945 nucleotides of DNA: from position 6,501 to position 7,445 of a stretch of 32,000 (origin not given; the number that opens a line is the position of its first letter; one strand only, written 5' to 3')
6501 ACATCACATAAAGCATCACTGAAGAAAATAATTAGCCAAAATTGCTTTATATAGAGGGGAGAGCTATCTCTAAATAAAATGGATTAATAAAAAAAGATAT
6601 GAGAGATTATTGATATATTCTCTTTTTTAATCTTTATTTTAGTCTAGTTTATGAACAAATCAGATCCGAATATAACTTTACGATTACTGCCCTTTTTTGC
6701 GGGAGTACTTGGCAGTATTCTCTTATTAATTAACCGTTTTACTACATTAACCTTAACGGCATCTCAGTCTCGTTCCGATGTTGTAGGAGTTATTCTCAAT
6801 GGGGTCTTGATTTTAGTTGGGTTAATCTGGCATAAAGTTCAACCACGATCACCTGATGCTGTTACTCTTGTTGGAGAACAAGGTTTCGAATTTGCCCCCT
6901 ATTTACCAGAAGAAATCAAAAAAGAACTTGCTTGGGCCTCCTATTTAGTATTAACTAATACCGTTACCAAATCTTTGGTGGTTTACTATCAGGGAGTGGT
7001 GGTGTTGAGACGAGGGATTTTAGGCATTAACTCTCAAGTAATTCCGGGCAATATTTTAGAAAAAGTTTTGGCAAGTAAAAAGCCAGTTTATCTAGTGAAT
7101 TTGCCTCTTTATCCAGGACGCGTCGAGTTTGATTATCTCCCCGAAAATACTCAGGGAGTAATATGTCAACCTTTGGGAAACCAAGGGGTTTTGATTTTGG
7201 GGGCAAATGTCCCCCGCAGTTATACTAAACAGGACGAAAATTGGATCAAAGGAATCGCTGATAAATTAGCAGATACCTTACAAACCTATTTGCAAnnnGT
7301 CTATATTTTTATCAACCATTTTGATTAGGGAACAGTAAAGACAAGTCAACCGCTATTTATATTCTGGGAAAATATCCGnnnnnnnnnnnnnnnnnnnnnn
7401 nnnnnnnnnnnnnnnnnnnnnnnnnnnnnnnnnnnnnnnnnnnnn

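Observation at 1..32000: Coding density below 50% with ultra-AT-rich spacers: a snapshot of ongoing genome erosion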

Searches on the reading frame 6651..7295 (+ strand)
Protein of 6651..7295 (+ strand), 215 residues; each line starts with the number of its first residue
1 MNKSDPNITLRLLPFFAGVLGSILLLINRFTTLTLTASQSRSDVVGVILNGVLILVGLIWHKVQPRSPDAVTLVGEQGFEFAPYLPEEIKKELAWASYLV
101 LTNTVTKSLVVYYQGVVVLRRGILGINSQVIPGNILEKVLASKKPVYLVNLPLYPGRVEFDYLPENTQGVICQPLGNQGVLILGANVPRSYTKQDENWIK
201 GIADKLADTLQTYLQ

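Call 34: search_protein_families(library=pfam, proteins=[window:6651-7295:+], max_evalue=0.01)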
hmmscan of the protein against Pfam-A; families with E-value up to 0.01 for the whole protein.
window:6651-7295:+ (215 aa): 2 families
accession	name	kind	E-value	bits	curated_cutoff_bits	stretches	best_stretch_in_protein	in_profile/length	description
PF11152.14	CCB2_CCB4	-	1.2e-82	276.4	26.3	1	13-206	1-195/195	Cofactor assembly of complex C subunit B, CCB2/CCB4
PF13185.12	GAF_2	-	1.1e-05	26.1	28.6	1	132-210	54-135/136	GAF domain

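Call 64: find_homologous_proteins(query=window:6651-7295:+, max_evalue=1e-50)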
Query window:6651-7295:+ (215 aa): 4397 proteins with E <= 1e-50 among 5486 candidates; the best 120 are listed.
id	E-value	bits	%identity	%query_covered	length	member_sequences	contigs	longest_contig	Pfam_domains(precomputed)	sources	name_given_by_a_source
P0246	1.4e-131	454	98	100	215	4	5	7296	PF13185.13,PF11152.15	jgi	jgi:Cofactor assembly of complex C subunit B, CCB2/CCB4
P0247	5.9e-129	446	95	100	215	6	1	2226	PF13185.13,PF11152.15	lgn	-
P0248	1.0e-127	442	95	100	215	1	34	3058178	PF13185.13,PF11152.15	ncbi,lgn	ncbi:MAG: cofactor assembly of complex C subunit B [cyanobacterium endosymbiont of Rhopalodia gibba]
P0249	3.5e-127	440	94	100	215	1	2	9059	PF13185.13,PF11152.15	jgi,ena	jgi:hypothetical protein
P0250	1.2e-126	438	98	97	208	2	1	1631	PF13185.13,PF11152.15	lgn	-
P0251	3.3e-126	437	93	100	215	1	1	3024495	PF13185.13,PF11152.15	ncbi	ncbi:MAG: cofactor assembly of complex C subunit B [cyanobacterium endosymbiont of Rhopalodia sterre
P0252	4.9e-126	436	93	100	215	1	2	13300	PF13185.13,PF11152.15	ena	-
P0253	5.4e-126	436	93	100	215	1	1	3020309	PF13185.13,PF11152.15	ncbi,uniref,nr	ncbi:cofactor assembly of complex C subunit B [cyanobacterium endosymbiont of Rhopalodia gibberula]|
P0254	6.1e-122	423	91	100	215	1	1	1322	PF13185.13,PF11152.15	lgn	-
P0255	9.9e-122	422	93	97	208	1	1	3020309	PF13185.13,PF11152.15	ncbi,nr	ncbi:hypothetical protein RGRSB_1624 [cyanobacterium endosymbiont of Rhopalodia gibberula]|nr:hypoth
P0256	2.0e-121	421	90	100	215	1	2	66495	PF13185.13,PF11152.15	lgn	-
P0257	1.6e-119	415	88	100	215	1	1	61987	PF13185.13,PF11152.15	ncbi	-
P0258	1.3e-118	412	90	100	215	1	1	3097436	PF13185.13,PF11152.15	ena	-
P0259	5.3e-114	397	83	100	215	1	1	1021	PF11152.15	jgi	jgi:hypothetical protein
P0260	1.9e-113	395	84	100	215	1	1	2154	PF13185.13,PF11152.15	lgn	-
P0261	2.8e-106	372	80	98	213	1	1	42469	PF11152.15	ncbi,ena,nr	ncbi:MAG TPA: cofactor assembly of complex C subunit B [Cyanothece sp. UBA12306]|nr:cofactor assembl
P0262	2.7e-104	365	80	99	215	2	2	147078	PF13185.13,PF11152.15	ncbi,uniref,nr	ncbi:cofactor assembly of complex C subunit B [Aphanothece sacrum]|uniref:Cofactor assembly of compl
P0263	9.0e-104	363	75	100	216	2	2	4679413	PF11152.15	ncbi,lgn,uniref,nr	ncbi:conserved hypothetical protein [Rippkaea orientalis PCC 8801]|uniref:Cofactor assembly of compl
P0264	1.9e-103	362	79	99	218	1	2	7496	PF13185.13,PF11152.15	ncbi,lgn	ncbi:MAG: cofactor assembly of complex C subunit B [Crocosphaera sp.]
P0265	2.6e-102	359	78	99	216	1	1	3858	PF13185.13,PF11152.15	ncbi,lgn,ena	-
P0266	6.1e-102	357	77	98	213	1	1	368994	PF11152.15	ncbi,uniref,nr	ncbi:cofactor assembly of complex C subunit B [Crocosphaera sp. XPORK-15E]|uniref:cofactor assembly 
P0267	7.1e-102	357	78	99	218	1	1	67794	PF11152.15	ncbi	-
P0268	1.1e-101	357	75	99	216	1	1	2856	PF11152.15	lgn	-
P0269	1.8e-101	356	76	98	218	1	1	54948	PF11152.15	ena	-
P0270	1.0e-100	353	77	99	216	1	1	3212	PF11152.15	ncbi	-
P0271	2.1e-100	352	76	99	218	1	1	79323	PF11152.15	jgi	jgi:hypothetical protein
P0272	1.5e-99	350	75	98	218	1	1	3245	PF11152.15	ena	-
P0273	1.7e-99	349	75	98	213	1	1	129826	PF13185.13,PF11152.15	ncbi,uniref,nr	ncbi:cofactor assembly of complex C subunit B [Crocosphaera sp. UHCC 0190]|uniref:cofactor assembly 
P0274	2.6e-99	349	75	98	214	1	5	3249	PF13185.13,PF11152.15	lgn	-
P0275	3.0e-99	349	77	99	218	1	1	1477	PF11152.15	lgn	-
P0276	3.6e-99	348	75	99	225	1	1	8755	PF13185.13,PF11152.15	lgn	-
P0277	5.4e-99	348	74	100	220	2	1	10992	PF13185.13,PF11152.15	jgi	jgi:hypothetical protein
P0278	1.1e-98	347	73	99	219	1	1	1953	PF11152.15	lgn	-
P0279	1.2e-98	347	75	97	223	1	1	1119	PF13185.13,PF11152.15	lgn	-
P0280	2.0e-98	346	74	100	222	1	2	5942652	PF13185.13,PF11152.15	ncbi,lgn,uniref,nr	ncbi:conserved hypothetical protein [Gloeothece citriformis PCC 7424]|uniref:Cofactor assembly of co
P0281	6.7e-98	344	73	99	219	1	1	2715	PF13185.13,PF11152.15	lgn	-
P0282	8.1e-98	344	74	100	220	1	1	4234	PF13185.13,PF11152.15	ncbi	ncbi:MAG: cofactor assembly of complex C subunit B [Crocosphaera sp.]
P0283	9.5e-98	344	74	97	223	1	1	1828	PF13185.13,PF11152.15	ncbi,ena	-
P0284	1.4e-97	343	74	98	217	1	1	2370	PF11152.15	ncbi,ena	-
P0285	1.5e-97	343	72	99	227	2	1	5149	PF11152.15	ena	-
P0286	1.7e-97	343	74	98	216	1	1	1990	PF11152.15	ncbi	-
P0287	2.1e-97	343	72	99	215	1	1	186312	PF13185.13,PF11152.15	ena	-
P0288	2.6e-97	342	74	99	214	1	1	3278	PF11152.15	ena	-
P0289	2.6e-97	342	74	99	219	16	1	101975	PF13185.13,PF11152.15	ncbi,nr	ncbi:MAG: cofactor assembly of complex C subunit B [Crocosphaera sp.]|nr:cofactor assembly of comple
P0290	2.8e-97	342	74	97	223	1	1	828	PF13185.13,PF11152.15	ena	-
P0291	3.4e-97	342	74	98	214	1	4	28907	PF11152.15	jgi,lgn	jgi:hypothetical protein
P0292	3.5e-97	342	75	97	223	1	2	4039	PF13185.13,PF11152.15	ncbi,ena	ncbi:MAG: cofactor assembly of complex C subunit B [Crocosphaera sp.]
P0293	3.8e-97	342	73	99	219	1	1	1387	PF13185.13,PF11152.15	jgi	-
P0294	4.0e-97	342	72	99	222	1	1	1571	PF13185.13,PF11152.15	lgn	-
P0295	4.3e-97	342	70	100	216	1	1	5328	PF13185.13,PF11152.15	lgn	-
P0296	4.9e-97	341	74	98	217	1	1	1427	PF11152.15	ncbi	-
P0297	6.1e-97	341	71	99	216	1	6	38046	PF13185.13,PF11152.15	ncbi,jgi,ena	jgi:hypothetical protein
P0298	6.1e-97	341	70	100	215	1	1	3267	PF13185.13,PF11152.15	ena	-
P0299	7.6e-97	341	73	98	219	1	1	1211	PF11152.15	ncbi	-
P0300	7.8e-97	341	74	98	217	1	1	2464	PF11152.15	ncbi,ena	-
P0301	8.0e-97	341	72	99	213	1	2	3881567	PF11152.15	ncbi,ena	-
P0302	8.6e-97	341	72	99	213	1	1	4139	PF11152.15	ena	-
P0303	9.3e-97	341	74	99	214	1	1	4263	PF11152.15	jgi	-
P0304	1.0e-96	340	74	97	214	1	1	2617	PF11152.15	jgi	jgi:hypothetical protein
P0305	1.1e-96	340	72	99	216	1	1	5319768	PF13185.13,PF11152.15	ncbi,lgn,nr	ncbi:hypothetical protein STA3757_40460 [Stanieria sp. NIES-3757]|nr:hypothetical protein STA3757_40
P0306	1.1e-96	340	74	98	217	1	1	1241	PF11152.15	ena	-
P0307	1.1e-96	340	73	98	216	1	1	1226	PF11152.15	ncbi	-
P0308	1.2e-96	340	72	99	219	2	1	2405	PF13185.13,PF11152.15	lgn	-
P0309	1.3e-96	340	71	100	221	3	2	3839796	PF11152.15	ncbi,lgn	-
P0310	1.5e-96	340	74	98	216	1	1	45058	PF11152.15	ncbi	ncbi:MAG: cofactor assembly of complex C subunit B [Crocosphaera sp.]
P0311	1.5e-96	340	73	99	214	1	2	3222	PF11152.15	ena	-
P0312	1.5e-96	340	73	99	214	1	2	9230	PF11152.15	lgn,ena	-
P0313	1.7e-96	340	73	97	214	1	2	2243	PF11152.15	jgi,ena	jgi:hypothetical protein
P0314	1.7e-96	340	73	98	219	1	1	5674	PF11152.15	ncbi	-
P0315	1.8e-96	340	73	99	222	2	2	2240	PF13185.13,PF11152.15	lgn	-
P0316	1.8e-96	340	70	100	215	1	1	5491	PF13185.13,PF11152.15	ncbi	-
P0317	1.9e-96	340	71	100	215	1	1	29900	PF11152.15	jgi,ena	jgi:4-amino-4-deoxy-L-arabinose transferase-like glycosyltransferase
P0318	2.0e-96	339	73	99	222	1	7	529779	PF13185.13,PF11152.15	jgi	jgi:hypothetical protein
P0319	2.1e-96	339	72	100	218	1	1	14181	PF13185.13,PF11152.15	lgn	-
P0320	2.2e-96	339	73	99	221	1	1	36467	PF13185.13,PF11152.15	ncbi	ncbi:MAG: cofactor assembly of complex C subunit B [Xenococcaceae cyanobacterium]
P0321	2.5e-96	339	71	99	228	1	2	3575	PF11152.15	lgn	-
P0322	2.5e-96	339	71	99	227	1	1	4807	PF11152.15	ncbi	ncbi:MAG: cofactor assembly of complex C subunit B [Prochloraceae cyanobacterium]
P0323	2.7e-96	339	72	100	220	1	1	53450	PF11152.15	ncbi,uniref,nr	ncbi:cofactor assembly of complex C subunit B [Crocosphaera sp.]|uniref:cofactor assembly of complex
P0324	3.0e-96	339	74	98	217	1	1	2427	PF11152.15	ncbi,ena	-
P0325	3.0e-96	339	69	100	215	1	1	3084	PF13185.13,PF11152.15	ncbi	-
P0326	3.0e-96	339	73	99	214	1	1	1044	PF11152.15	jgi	jgi:hypothetical protein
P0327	3.3e-96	339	74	98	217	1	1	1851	PF13185.13,PF11152.15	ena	-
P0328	3.3e-96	339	73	99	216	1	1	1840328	PF13185.13,PF11152.15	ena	-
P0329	3.8e-96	339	73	99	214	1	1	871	PF11152.15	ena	-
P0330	3.9e-96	339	73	99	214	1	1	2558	PF11152.15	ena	-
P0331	4.3e-96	338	73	99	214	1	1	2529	PF11152.15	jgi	-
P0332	4.4e-96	338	74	98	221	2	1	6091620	PF13185.13,PF11152.15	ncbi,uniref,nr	ncbi:cofactor assembly of complex C subunit B [Gloeothece verrucosa]|uniref:cofactor assembly of com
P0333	4.4e-96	338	72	99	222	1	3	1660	PF13185.13,PF11152.15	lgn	-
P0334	4.6e-96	338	73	98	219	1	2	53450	PF11152.15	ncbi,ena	-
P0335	4.7e-96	338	71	100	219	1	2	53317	PF13185.13,PF11152.15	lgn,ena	-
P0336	5.3e-96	338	72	99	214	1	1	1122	PF11152.15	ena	-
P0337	5.8e-96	338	73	99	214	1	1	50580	PF11152.15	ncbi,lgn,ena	-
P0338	5.8e-96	338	73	99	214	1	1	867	PF11152.15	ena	-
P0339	6.2e-96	338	73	99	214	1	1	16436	PF11152.15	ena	-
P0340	6.2e-96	338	72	98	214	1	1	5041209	PF13185.13,PF11152.15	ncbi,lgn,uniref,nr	ncbi:hypothetical protein Sta7437_0713 [Stanieria cyanosphaera PCC 7437]|uniref:Cofactor assembly of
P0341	6.6e-96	338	71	100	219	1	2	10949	PF13185.13,PF11152.15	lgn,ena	-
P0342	6.6e-96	338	71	100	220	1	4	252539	PF11152.15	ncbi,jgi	-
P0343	6.6e-96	338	73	98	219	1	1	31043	PF13185.13,PF11152.15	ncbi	-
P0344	6.9e-96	338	70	100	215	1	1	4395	PF13185.13,PF11152.15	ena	-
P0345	7.0e-96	338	73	98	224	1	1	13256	PF13185.13,PF11152.15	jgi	jgi:hypothetical protein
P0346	7.8e-96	338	74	97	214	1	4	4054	PF11152.15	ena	-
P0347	8.1e-96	337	69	100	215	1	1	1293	PF13185.13,PF11152.15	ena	-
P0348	8.2e-96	337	73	98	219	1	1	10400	PF13185.13,PF11152.15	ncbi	-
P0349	8.4e-96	337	69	100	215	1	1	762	PF13185.13,PF11152.15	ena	-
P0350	8.5e-96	337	69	100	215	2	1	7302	PF13185.13,PF11152.15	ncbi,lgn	-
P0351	8.6e-96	337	73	99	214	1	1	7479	PF11152.15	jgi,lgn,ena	jgi:hypothetical protein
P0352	8.7e-96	337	71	98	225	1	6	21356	PF11152.15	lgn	-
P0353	9.2e-96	337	73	97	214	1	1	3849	PF11152.15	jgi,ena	jgi:hypothetical protein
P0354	9.8e-96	337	72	99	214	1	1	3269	PF11152.15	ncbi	ncbi:MAG: cofactor assembly of complex C subunit B [Snowella sp.]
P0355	1.0e-95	337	70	99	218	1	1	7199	PF13185.13,PF11152.15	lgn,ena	-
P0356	1.1e-95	337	72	98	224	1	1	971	PF13185.13,PF11152.15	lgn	-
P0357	1.2e-95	337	72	99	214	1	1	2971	PF11152.15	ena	-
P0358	1.2e-95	337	73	98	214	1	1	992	PF13185.13,PF11152.15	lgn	-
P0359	1.2e-95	337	73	99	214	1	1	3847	PF11152.15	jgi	-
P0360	1.3e-95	337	72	99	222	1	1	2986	PF13185.13,PF11152.15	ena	-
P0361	1.4e-95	337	73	99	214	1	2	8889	PF11152.15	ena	-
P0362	1.5e-95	337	73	99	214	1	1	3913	PF11152.15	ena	-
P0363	1.5e-95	337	68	100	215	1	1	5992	PF13185.13,PF11152.15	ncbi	-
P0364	1.6e-95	337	72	99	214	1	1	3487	PF11152.15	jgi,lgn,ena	jgi:hypothetical protein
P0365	1.7e-95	336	73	99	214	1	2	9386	PF11152.15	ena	-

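Call 65: find_encoding_contigs(protein=P0257, flank=10000, max_places=1)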
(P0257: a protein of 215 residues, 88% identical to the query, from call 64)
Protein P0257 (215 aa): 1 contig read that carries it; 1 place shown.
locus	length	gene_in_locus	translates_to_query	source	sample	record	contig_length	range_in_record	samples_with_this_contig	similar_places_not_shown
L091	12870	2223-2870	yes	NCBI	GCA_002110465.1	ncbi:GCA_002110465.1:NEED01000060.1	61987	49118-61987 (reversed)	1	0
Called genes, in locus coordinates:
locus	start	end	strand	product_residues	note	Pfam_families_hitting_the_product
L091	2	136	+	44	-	?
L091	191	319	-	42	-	-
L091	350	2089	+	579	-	PF00890:FAD_binding_2 (weak), PF12831:FAD_oxidored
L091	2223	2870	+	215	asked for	PF11152:CCB2_CCB4, PF13185:GAF_2 (weak)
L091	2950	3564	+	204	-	PF06094:GGACT (weak), PF13772:AIG2_2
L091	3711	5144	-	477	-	PF00875:DNA_photolyase, PF03441:FAD_binding_7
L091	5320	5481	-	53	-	-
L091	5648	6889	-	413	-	PF01960:ArgJ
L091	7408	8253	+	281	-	PF01553:Acyltransferase (weak), PF03982:DAGAT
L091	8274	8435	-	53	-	-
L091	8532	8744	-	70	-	PF00015:MCPsignal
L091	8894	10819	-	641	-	PF01807:Zn_ribbon_DnaG, PF08275:DNAG_N, PF01751:Toprim, PF13155:Toprim_2, PF13362:Toprim_3 (weak), PF13662:Toprim_4, PF10410:DnaB_bind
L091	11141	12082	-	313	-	PF00294:PfkB, PF08543:Phos_pyr_kin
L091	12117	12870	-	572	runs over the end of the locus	PF00924:MS_channel_2nd, PF21082:MS_channel_3rd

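Call 66: find_encoding_contigs(protein=P0263, flank=10000, max_places=1)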
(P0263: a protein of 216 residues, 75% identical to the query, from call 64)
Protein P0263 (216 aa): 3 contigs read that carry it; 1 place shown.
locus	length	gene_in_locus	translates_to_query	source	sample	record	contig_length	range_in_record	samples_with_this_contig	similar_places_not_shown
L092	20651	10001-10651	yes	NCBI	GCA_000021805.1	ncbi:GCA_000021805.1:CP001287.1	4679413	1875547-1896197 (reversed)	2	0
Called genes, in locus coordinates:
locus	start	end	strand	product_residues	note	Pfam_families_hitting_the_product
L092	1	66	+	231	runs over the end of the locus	PF00072:Response_reg, PF00196:GerE, PF08281:Sigma70_r4_2 (weak)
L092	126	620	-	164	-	PF10116:Host_attach, PF18856:baeRF_family12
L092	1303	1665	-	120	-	PF03781:FGE-sulfatase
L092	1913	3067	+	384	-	PF01609:DDE_Tnp_1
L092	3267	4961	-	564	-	PF00069:Pkinase, PF07714:PK_Tyr_Ser-Thr, PF03109:ABC1 (weak), PF03781:FGE-sulfatase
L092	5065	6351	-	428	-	PF02113:Peptidase_S13, PF13354:Beta-lactamase2 (weak)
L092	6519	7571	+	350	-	PF02504:FA_synthesis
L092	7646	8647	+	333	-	PF00108:Thiolase_N (weak), PF08545:ACP_syn_III, PF08541:ACP_syn_III_C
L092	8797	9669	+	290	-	PF00698:Acyl_transf_1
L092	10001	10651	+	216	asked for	PF11152:CCB2_CCB4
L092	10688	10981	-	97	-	PF17179:Fer4_22 (faint), PF13237:Fer4_10, PF14697:Fer4_21, PF13183:Fer4_8 (weak), PF12838:Fer4_7, PF13187:Fer4_9 (weak), PF13484:Fer4_16, PF00037:Fer4 (weak), +3 more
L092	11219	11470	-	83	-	PF04023:FeoA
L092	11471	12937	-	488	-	PF17910:FeoB_Cyto, PF07670:Gate, PF07664:FeoB_C, PF07670:Gate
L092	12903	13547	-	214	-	PF03193:RsgA_GTPase (faint), PF00009:GTP_EFTU (faint), PF01926:MMR_HSR1, PF02421:FeoB_N, PF04548:AIG1 (weak), PF09439:SRPRB (weak)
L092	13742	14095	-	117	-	-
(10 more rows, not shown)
